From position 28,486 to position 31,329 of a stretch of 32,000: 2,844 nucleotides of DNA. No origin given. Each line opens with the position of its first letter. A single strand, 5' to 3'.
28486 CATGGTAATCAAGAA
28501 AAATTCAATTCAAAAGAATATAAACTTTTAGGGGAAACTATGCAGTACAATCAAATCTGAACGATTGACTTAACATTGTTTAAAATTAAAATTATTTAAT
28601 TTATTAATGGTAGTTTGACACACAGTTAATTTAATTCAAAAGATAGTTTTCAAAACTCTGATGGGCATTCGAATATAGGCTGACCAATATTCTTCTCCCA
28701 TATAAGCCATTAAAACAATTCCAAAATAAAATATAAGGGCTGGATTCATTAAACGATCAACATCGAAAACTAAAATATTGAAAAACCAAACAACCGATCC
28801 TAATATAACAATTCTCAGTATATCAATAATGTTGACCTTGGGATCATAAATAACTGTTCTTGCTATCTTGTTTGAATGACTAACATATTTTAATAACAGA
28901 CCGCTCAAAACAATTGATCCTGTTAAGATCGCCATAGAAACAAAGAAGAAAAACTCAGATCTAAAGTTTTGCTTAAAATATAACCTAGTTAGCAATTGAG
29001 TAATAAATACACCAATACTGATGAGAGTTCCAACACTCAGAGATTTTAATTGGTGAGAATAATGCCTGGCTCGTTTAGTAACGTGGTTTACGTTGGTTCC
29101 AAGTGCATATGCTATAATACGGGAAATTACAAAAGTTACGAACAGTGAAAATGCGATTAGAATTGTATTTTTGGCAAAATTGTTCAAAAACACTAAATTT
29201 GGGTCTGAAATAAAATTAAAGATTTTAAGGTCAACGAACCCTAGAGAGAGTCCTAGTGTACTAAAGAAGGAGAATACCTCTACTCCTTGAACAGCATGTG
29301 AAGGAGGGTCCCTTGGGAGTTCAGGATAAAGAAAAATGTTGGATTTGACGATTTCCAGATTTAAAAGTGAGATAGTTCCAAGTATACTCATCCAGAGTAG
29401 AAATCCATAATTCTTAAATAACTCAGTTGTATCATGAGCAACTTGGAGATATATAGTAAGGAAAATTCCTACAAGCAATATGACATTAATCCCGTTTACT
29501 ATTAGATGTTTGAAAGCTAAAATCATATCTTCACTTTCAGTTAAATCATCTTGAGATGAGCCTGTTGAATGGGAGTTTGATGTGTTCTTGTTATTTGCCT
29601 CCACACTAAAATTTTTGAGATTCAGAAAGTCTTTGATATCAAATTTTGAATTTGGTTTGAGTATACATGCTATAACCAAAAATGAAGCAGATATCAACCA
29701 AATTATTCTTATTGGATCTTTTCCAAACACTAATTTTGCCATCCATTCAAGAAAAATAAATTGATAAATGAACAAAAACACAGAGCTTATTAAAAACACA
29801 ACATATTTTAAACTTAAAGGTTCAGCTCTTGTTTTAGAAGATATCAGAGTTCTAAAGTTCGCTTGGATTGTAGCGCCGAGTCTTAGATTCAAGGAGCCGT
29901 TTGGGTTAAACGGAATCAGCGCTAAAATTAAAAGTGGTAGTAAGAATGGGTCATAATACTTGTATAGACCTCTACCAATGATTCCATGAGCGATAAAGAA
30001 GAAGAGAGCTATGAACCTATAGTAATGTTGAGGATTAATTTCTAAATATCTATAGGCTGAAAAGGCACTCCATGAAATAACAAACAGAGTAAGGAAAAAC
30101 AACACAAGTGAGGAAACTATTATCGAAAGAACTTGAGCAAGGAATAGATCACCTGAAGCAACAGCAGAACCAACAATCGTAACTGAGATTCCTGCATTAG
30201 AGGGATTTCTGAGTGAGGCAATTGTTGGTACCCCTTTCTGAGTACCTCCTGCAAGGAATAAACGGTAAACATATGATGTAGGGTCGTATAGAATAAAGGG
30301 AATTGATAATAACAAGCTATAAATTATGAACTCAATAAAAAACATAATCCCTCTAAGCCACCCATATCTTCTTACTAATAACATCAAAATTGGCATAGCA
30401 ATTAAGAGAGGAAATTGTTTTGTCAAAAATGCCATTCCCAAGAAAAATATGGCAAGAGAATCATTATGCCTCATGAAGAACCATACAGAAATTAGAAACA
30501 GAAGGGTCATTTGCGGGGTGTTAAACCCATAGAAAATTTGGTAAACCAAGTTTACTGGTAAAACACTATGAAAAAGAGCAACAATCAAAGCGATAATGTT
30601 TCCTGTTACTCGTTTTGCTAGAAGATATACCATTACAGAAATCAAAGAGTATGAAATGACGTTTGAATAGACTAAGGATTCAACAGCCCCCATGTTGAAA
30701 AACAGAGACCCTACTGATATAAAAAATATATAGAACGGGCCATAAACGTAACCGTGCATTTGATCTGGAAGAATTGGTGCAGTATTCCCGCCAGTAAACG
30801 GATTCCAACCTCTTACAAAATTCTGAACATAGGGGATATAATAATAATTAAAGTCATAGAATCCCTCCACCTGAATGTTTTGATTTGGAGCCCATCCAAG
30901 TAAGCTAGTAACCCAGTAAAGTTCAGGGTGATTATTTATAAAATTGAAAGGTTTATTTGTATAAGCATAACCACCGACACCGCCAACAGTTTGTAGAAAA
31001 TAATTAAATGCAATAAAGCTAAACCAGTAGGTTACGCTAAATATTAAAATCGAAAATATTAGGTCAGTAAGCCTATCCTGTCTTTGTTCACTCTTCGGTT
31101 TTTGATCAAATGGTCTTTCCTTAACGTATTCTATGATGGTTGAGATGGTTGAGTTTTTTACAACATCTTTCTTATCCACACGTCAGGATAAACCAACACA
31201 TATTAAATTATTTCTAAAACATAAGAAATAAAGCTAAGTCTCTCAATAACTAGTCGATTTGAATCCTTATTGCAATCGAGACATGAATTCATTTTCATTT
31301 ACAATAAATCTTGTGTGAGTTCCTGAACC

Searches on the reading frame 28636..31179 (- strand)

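Call 13: search_protein_families(library=pfam, proteins=[window:28636-31179:-], max_evalue=0.01)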
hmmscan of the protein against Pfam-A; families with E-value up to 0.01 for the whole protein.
window:28636-31179:- (847 aa): 1 family
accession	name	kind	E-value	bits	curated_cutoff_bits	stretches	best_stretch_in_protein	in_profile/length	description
PF13231.12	PMT_2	-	6.2e-05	23.7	26.1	1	148-297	4-159/160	Dolichyl-phosphate-mannose-protein mannosyltransferase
